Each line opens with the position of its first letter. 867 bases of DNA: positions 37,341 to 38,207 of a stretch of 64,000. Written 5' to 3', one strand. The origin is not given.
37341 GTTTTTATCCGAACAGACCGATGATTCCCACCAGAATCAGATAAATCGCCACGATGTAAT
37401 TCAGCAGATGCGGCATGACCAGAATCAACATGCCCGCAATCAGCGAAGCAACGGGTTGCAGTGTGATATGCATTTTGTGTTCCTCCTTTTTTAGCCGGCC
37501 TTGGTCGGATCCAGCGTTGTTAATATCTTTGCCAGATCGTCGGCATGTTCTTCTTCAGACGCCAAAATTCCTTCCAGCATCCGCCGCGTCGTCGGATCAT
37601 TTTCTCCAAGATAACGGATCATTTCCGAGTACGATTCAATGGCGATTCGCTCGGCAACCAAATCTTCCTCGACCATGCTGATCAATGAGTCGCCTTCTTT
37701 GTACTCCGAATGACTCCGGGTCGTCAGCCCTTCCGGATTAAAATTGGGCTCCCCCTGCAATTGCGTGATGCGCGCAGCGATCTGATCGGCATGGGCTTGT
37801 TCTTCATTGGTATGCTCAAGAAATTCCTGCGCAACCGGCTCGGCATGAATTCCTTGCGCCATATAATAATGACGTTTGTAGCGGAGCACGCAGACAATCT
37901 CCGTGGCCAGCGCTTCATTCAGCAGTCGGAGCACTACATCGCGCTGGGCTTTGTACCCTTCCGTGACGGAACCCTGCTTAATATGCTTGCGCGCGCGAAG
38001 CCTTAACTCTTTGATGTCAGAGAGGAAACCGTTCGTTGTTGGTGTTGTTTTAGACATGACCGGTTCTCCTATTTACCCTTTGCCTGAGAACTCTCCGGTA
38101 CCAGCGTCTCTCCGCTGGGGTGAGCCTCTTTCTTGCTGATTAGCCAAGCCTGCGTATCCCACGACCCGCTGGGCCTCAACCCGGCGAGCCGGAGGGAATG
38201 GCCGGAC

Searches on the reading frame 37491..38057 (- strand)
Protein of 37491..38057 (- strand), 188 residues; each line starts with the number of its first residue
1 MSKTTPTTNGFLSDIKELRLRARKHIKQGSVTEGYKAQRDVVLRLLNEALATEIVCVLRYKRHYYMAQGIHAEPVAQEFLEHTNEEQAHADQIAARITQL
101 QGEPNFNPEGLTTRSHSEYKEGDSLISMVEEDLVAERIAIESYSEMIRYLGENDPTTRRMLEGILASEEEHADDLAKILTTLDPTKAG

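Call 76: search_protein_families(library=pfam, proteins=[window:37491-38057:-], max_evalue=0.001)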
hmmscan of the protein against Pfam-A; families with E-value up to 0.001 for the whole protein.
window:37491-38057:- (188 aa): 2 families
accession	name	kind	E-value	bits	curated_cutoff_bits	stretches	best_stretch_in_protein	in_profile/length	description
PF00210.30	Ferritin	-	2.1e-26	93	24.5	1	45-182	3-139/142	Ferritin-like domain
PF02915.23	Rubrerythrin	-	7.1e-08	33.4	22.8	1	45-178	2-136/137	Rubrerythrin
